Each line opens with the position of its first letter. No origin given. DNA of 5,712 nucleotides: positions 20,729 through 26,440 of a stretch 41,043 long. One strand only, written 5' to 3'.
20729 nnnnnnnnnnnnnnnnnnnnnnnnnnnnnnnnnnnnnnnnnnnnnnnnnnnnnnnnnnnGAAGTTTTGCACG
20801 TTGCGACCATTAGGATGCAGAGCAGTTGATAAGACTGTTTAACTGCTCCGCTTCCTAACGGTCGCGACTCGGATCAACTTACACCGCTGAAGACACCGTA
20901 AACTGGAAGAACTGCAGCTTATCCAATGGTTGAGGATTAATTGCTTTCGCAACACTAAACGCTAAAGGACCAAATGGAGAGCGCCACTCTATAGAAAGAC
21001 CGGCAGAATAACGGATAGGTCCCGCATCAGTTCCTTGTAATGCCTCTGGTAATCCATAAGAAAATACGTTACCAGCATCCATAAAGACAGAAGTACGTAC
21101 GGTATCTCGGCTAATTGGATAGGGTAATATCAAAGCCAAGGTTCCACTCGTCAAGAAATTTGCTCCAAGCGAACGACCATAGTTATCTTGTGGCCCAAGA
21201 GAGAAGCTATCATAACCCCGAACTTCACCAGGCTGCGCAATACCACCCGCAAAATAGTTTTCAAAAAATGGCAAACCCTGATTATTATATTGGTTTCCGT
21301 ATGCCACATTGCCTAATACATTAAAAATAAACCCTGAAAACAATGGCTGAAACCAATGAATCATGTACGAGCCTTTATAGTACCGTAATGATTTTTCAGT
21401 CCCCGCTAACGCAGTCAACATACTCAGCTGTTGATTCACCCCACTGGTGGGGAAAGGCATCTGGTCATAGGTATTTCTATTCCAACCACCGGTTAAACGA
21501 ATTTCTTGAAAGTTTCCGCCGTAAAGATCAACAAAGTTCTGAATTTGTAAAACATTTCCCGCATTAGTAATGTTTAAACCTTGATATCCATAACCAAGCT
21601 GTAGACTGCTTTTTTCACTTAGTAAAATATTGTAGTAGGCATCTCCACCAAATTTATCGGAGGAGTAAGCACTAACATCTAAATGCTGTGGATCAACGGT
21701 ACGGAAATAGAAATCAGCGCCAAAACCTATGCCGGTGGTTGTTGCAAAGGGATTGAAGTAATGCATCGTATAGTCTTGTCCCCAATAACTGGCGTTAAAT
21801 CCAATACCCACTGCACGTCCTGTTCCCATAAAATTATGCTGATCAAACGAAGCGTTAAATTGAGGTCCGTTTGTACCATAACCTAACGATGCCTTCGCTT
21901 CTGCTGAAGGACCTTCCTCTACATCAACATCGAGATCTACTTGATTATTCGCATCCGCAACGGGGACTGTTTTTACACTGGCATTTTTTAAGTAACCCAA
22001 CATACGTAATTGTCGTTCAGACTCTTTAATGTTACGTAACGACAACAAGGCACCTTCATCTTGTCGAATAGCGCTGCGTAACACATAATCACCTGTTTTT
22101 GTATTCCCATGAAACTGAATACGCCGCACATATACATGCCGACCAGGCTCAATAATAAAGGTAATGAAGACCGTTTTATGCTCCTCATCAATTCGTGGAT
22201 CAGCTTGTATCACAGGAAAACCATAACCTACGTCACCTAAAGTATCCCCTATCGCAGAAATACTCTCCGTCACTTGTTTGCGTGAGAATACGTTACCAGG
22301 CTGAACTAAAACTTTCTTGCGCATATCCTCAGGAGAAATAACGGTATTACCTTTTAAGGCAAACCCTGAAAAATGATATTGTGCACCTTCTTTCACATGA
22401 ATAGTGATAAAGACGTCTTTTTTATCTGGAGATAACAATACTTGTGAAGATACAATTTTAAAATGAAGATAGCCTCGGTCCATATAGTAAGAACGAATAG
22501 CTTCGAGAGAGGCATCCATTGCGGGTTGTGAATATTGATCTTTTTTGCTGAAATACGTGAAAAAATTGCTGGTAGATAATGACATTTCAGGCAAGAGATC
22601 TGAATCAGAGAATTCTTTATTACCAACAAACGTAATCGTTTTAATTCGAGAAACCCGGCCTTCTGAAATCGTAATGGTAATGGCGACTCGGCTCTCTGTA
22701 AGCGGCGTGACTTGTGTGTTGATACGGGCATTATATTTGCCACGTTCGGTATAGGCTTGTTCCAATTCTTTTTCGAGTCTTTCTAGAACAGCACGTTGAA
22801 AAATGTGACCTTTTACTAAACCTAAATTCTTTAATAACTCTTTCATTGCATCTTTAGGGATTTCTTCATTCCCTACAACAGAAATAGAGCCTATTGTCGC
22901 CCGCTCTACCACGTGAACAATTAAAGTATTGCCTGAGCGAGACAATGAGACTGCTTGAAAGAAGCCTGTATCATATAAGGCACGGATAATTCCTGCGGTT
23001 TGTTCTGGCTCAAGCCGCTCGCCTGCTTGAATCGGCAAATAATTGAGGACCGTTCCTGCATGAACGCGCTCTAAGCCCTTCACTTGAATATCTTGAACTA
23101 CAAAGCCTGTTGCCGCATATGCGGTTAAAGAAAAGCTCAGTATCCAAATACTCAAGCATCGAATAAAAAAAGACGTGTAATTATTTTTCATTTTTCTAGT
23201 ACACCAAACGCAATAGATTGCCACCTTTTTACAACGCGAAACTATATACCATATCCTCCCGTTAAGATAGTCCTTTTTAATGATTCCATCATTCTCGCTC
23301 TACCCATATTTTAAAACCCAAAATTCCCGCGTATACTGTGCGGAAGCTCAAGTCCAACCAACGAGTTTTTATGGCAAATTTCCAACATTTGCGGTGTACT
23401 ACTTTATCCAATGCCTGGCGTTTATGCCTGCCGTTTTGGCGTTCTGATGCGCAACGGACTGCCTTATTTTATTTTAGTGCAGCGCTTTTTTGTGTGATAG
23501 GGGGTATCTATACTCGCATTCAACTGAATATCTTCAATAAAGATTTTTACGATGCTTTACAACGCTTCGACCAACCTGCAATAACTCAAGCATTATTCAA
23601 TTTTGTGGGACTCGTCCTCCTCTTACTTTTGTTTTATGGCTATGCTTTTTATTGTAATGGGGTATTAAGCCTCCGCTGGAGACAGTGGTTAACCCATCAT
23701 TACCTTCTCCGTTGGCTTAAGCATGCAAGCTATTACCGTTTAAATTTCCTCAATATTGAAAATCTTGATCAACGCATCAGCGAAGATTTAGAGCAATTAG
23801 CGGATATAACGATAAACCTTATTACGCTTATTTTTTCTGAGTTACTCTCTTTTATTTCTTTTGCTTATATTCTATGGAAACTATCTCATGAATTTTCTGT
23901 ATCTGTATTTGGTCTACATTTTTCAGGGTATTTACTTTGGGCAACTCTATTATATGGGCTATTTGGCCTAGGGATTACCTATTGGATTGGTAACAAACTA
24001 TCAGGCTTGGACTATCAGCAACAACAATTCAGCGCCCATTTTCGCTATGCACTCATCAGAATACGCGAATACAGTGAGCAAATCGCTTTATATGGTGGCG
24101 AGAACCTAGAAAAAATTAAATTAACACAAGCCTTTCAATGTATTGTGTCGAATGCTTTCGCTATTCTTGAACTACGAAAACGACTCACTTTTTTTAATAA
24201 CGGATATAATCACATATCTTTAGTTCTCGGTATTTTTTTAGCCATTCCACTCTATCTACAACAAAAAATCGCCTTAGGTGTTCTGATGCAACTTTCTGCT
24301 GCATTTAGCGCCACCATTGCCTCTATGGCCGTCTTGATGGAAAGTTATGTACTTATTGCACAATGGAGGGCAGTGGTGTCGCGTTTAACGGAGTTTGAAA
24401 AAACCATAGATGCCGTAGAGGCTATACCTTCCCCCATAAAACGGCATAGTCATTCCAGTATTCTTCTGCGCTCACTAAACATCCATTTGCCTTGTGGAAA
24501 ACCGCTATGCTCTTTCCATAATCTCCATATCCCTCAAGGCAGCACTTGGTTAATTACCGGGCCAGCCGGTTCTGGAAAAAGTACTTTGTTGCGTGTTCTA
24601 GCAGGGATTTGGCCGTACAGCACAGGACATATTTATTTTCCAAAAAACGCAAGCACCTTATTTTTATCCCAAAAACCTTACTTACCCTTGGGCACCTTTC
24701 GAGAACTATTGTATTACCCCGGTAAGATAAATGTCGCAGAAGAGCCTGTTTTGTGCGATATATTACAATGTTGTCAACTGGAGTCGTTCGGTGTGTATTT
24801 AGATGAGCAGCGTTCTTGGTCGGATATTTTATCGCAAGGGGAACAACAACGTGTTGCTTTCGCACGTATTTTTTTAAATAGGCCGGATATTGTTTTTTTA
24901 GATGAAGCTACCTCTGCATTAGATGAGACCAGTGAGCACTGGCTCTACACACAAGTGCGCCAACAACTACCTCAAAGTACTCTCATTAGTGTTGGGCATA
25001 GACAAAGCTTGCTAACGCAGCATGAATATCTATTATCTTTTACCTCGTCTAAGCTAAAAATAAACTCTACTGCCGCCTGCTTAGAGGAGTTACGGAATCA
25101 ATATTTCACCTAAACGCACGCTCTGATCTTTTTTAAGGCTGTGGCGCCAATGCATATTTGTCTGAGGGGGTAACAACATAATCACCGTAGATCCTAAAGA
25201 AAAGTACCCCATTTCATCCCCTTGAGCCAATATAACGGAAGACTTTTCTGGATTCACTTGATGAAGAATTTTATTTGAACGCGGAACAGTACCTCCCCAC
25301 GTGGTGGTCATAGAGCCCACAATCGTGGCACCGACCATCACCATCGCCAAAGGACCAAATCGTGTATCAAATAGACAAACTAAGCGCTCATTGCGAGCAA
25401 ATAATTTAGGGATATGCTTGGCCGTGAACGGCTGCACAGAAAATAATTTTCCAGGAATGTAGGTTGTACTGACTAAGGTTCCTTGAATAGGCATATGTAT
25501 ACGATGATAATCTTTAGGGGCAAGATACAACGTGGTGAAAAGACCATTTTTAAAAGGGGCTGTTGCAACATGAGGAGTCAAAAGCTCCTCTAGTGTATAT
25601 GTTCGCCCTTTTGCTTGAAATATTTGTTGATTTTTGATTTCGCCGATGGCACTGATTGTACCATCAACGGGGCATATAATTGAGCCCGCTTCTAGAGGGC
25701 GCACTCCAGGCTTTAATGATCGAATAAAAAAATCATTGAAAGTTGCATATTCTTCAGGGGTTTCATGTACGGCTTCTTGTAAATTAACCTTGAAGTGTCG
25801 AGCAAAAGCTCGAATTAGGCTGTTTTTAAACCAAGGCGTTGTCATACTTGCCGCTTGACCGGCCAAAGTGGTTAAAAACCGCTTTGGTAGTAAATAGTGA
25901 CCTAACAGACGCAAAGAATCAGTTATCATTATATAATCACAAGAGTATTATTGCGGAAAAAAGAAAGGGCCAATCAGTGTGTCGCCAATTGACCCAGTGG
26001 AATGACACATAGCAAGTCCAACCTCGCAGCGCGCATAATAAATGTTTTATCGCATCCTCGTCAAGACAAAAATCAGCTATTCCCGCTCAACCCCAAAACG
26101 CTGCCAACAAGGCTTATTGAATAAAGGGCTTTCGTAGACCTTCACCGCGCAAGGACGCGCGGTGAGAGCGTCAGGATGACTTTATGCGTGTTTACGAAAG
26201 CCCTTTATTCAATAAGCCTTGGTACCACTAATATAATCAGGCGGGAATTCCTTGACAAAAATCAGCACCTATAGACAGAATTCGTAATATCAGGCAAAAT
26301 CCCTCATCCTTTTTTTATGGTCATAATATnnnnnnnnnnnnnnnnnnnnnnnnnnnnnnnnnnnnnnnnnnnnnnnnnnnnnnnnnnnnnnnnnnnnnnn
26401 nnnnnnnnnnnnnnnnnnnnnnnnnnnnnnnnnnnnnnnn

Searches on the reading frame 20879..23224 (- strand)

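Call 100: search_protein_families(library=pfam, proteins=[window:20879-23224:-], max_evalue=0.00001)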
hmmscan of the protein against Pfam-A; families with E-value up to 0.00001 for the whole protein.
window:20879-23224:- (781 aa): 4 families
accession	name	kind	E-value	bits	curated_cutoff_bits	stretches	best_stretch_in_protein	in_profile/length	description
PF07244.20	POTRA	-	2e-65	217.9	21.3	4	193-280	2-79/79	Surface antigen variable number repeat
PF01103.29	Omp85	-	1.6e-51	176.2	24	1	464-778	1-322/325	Omp85 superfamily domain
PF08479.16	POTRA_2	-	5.9e-07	29.7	24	0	110-170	2-59/76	POTRA domain, ShlB-type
PF08478.15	POTRA_1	-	4.4e-06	27.3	23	0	192-228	1-37/69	POTRA domain, FtsQ-type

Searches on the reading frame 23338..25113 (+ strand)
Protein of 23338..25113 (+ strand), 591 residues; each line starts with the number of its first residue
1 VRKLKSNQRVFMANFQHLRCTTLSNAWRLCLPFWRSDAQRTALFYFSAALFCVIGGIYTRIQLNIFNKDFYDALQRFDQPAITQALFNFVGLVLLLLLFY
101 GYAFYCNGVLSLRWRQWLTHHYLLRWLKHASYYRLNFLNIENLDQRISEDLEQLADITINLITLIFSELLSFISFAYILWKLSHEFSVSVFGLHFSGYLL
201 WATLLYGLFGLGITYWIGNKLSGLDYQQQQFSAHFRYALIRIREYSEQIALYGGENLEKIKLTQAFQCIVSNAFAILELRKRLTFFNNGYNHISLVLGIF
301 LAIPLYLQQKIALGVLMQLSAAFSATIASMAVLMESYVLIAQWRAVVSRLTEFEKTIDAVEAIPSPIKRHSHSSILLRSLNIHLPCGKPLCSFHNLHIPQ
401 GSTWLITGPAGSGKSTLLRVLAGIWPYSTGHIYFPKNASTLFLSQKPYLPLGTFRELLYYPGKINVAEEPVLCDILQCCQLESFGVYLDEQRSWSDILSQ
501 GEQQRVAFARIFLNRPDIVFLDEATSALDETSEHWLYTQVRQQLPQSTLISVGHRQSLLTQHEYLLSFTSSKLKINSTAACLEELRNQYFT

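Call 100: search_protein_families(library=pfam, proteins=[window:23338-25113:+], max_evalue=0.00001)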
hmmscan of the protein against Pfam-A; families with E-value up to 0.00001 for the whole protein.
window:23338-25113:+ (591 aa): 3 families
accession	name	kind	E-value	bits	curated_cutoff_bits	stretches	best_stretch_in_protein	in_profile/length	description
PF06472.20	ABC_membrane_2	-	8.6e-42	143.8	24.4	1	41-302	12-264/269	ABC transporter transmembrane region 2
PF05992.17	SbmA_BacA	-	3.5e-27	96.1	24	1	57-357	23-314/315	SbmA/BacA-like family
PF00005.33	ABC_tran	-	3.8e-17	63.6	25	1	395-526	5-137/137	ABC transporter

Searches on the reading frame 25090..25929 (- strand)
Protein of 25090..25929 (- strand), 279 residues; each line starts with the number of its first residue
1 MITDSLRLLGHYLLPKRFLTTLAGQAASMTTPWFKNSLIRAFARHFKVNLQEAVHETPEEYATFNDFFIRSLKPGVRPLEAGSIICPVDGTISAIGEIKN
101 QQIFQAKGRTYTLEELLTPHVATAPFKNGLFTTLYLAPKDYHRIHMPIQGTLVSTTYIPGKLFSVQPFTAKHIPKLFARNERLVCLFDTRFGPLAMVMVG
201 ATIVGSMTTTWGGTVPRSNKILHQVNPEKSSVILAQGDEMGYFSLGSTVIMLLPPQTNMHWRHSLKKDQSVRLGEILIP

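Call 98: search_protein_families(library=pfam, proteins=[window:25090-25929:-], max_evalue=0.001)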
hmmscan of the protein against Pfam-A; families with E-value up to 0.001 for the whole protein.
window:25090-25929:- (279 aa): 1 family
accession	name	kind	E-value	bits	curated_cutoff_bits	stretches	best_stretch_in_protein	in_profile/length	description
PF02666.20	PS_Dcarbxylase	-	4.4e-63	213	22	1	64-277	1-196/198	Phosphatidylserine decarboxylase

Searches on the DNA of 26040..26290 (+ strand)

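Call 34: search_dna_similar(query=window:26074-26253:+, collection=plasmids, mode=distant, max_evalue=1, max_rows=30)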
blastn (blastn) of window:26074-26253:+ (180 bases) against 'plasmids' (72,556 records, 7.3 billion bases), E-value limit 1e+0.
Records with a match: 1; places in all: 2; records where one place covers at least 80% of the query: 0.
Best place of each record, by identity: 80-90% 1.
By first word of the organism name: Legionella 1.
By predicted mobility (MOB-suite, as given by PLSDB): non-mobilizable 1.
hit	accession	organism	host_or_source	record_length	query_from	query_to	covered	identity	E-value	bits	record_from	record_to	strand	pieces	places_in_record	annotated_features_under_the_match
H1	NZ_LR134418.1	Legionella adelaidensis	environmental,Cooling tower water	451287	65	120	31%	84.5%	1e-3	51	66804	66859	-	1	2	none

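Call 36: get_annotated_region(hit=H1, flank=3000)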
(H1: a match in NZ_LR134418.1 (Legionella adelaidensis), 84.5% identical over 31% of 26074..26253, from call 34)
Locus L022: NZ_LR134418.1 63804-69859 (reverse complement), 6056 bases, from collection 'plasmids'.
description: Legionella adelaidensis strain NCTC12735 plasmid 9, complete sequence
organism: Legionella adelaidensis (NCBI taxid 45056)
taxonomy: Bacteria; Pseudomonadota; Gammaproteobacteria; Legionellales; Legionellaceae; Legionella; Legionella adelaidensis
host: -; source: environmental,Cooling tower water; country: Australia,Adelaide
typing (MOB-suite, as given by PLSDB): non-mobilizable
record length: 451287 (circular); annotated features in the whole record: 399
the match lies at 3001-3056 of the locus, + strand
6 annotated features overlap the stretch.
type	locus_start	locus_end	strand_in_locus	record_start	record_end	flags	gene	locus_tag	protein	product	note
CDS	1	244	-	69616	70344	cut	-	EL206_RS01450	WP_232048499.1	phosphodiester glycosidase family protein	-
CDS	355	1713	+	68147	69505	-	pmbA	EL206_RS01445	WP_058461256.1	metalloprotease PmbA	GO:0006508 - proteolysis [Evidence IEA]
CDS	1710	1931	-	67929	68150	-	infA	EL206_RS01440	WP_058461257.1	translation initiation factor IF-1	GO:0006413 - translational initiation [Evidence IEA]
CDS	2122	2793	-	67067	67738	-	aat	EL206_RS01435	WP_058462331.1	leucyl/phenylalanyl-tRNA--protein transferase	GO:0006508 - proteolysis [Evidence IEA]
CDS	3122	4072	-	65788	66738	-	trxB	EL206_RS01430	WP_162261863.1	thioredoxin-disulfide reductase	-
CDS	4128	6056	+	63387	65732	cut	-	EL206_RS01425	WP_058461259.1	DNA translocase FtsK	-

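Call 45: search_rna_families(source=window, start=26040, end=26290, threshold=evalue, max_evalue=10, show_alignments=2)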
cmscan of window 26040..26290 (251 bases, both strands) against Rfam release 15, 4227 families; matches with E-value up to 10: 3.
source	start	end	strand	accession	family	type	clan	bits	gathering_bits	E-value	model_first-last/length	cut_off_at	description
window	26104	26225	-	RF03316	mir-1263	Gene; miRNA;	-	29.7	95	0.00071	1-84/84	no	mir-1263 microRNA precursor family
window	26137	26164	-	RF01340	CRISPR-DR29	Gene; CRISPR;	-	16.2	39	0.74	5-32/37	no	CRISPR RNA direct repeat element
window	26204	26272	-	RF01178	snoR77Y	Gene; snRNA; snoRNA; CD-box;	CL00057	15.6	52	2.7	1-85/85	no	Small nucleolar RNA snoR77Y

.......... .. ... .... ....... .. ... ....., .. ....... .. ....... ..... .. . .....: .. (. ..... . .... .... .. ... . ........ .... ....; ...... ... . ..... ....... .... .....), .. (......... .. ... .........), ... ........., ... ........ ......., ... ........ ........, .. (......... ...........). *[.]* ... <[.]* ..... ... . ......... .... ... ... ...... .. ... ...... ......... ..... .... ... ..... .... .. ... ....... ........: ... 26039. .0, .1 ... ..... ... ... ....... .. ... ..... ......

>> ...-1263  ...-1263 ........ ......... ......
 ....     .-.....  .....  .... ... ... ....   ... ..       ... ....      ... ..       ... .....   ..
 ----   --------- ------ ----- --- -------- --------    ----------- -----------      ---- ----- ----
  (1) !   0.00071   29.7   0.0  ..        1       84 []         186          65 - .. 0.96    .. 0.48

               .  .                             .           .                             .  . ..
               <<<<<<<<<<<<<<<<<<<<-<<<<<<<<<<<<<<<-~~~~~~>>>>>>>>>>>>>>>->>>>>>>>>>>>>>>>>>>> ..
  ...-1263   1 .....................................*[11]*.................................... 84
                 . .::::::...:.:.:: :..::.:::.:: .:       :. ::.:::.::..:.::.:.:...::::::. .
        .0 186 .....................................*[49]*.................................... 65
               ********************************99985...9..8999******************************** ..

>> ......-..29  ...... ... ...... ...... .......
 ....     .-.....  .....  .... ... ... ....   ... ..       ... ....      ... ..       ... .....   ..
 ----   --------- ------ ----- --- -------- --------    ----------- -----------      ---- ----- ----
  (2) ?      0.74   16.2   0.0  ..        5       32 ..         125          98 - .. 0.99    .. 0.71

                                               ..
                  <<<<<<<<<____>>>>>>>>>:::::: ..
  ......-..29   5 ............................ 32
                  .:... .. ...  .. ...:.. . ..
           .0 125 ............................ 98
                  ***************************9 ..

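Call 58: build_rna_model(alignment_id=A2, structure=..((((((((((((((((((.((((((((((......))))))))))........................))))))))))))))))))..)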
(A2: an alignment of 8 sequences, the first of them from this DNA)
Model R1 built from alignment A2 (8 sequences, 91 columns); structure: as given.
model positions 86; base pairs 28; branch points 0; effective number of sequences 1.6; information 0.662 bits per position. Calibrated on 0.2 Mb of random sequence (short: E-values are rough).
structure used (alignment columns):
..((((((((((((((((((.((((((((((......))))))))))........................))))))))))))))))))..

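Call 59: search_with_rna_model(model_id=R1, sources=[window, L018, L019, L021, L022, L023, L024, L025, L013, L001], max_evalue=10, make_alignment=false)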
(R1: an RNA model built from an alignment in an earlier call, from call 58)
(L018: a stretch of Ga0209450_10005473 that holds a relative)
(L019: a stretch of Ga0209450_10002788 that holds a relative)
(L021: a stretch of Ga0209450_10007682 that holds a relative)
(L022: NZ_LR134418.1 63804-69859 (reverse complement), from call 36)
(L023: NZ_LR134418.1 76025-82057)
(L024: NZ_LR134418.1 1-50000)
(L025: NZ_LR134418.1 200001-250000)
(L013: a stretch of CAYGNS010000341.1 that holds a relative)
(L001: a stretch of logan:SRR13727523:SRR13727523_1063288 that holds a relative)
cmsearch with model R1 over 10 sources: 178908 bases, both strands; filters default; matches with E-value up to 10: 17.
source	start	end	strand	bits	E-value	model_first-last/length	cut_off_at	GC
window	26122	26207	+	99.5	4.4e-23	1-86/86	no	0.52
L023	2957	3042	+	99.3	4.7e-23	1-86/86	no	0.5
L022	2985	3070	+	99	6e-23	1-86/86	no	0.51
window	39497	39582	+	97.6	1.3e-22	1-86/86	no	0.41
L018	3653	3736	-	95.2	5.7e-22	1-86/86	no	0.38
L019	8736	8820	-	88.5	3.4e-20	1-86/86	no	0.32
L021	5571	5657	-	87.7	5.4e-20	1-86/86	no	0.38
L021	5388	5472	-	84.9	2.9e-19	1-86/86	no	0.32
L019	1763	1849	-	80.9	3.3e-18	1-86/86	no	0.34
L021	1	47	+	34.8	4.1e-06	41-86/86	5'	0.34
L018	3653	3736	+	31.1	4e-05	1-86/86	no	0.38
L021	65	147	-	30.4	6e-05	1-86/86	no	0.27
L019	8736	8820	+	29.1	0.00013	1-86/86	no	0.32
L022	2985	3070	-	26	0.00087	1-86/86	no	0.51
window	39497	39582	-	24.7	0.0019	1-86/86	no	0.41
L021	5388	5472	+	22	0.0096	1-86/86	no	0.32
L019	1763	1849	+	14.9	0.73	1-86/86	no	0.34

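Call 74: search_with_rna_model(model_id=R1, sources=[L026, L027, L028, L029], max_evalue=1)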
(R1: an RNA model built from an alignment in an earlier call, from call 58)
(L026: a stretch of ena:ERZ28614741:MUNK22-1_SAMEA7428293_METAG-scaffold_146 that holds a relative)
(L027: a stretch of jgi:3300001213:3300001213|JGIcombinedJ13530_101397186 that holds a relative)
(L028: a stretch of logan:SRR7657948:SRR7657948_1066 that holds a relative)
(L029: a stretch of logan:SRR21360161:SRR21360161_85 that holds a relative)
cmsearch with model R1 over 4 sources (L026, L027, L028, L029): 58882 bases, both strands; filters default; matches with E-value up to 1: 0.
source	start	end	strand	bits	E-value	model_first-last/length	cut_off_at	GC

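Call 75: search_rna_families(sources=[L018, L019, L021, L022], threshold=evalue, max_evalue=10, show_alignments=0)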
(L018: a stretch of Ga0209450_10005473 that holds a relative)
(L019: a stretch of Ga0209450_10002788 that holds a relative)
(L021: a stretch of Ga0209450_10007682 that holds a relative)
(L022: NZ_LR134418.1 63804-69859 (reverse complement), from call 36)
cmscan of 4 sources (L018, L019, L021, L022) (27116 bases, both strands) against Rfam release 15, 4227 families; matches with E-value up to 10: 8.
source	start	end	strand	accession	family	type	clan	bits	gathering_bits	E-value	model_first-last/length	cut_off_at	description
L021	200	272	+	RF00005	tRNA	Gene; tRNA;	CL00001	63.9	29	6.2e-12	1-71/71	no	tRNA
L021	238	374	-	RF02194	HPnc0260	Gene; antisense;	-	32.8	59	6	1-156/156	no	Bacterial antisense RNA HPnc0260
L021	200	273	-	RF04354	Plastid-ycf2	Cis-reg;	-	28.3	65.7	0.044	1-75/75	no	Plastid-ycf2 5UTR RNA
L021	4873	4951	-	RF04026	mir-8499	Gene; miRNA;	-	26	100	0.32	1-77/77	no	mir-8499 microRNA precursor family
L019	2149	2209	+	RF02748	FtrB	Gene; sRNA;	-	25.2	66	3.4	1-115/115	no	Francisella sRNA B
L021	3797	3855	+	RF03684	mir-1990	Gene; miRNA;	-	22.7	63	0.48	1-75/75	no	mir-1990 microRNA precursor family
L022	4404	4444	-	RF03012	Mu-gpT-DE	Gene; sRNA;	-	21.7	49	0.69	1-53/53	no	Mu-gpT-DE RNA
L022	2084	2109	+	RF01072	TMV_UPD-PK3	Cis-reg;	-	17.7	34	3.7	1-31/31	no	Pseudoknot of upstream pseudoknot domain (UPD) of the 3'UTR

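Call 76: search_with_rna_model(model_id=R1, sources=[window, L018, L019, L021, L022, L023], max_evalue=1e-10, make_alignment=true)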
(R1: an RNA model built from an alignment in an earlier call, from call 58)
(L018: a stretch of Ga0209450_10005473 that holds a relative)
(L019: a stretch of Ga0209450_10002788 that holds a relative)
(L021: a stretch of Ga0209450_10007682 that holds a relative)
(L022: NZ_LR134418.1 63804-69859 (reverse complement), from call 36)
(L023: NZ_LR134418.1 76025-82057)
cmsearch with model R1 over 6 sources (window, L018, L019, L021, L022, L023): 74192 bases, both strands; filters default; matches with E-value up to 1e-10: 9.
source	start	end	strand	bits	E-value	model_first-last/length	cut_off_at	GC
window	26122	26207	+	99.5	1.8e-23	1-86/86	no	0.52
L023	2957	3042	+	99.3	2e-23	1-86/86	no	0.5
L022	2985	3070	+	99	2.5e-23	1-86/86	no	0.51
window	39497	39582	+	97.6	5.5e-23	1-86/86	no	0.41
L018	3653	3736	-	95.2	2.4e-22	1-86/86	no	0.38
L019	8736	8820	-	88.5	1.4e-20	1-86/86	no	0.32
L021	5571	5657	-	87.7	2.2e-20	1-86/86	no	0.38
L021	5388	5472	-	84.9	1.2e-19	1-86/86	no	0.32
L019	1763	1849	-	80.9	1.4e-18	1-86/86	no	0.34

Alignment A3: 9 matches aligned to the model, 89 columns, each read 5' to 3' on its own strand. Consensus structure (alignment columns), stored with it:
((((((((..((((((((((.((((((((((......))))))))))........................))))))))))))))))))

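Call 92: search_with_rna_model(model_id=R1, sources=[L030, L031, L032], max_evalue=1)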
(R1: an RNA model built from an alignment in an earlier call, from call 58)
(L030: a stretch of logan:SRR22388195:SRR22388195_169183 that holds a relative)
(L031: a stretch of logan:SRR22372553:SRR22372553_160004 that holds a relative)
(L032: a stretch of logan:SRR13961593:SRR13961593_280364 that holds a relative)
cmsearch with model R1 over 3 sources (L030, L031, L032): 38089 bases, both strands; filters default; matches with E-value up to 1: 0.
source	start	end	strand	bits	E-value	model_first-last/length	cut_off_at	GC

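Call 110: search_with_rna_model(model_id=R1, sources=[L033, L034], max_evalue=1)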
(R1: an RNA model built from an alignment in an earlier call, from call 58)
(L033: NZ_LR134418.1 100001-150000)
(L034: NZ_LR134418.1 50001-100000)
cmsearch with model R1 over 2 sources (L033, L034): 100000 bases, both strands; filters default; matches with E-value up to 1: 4.
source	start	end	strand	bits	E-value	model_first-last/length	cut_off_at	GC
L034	28981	29066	+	99.3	2.6e-23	1-86/86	no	0.5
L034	16790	16875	-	99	3.3e-23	1-86/86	no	0.51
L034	16790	16875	+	26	0.00049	1-86/86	no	0.51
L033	3588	3650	-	13.5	0.93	1-86/86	no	0.43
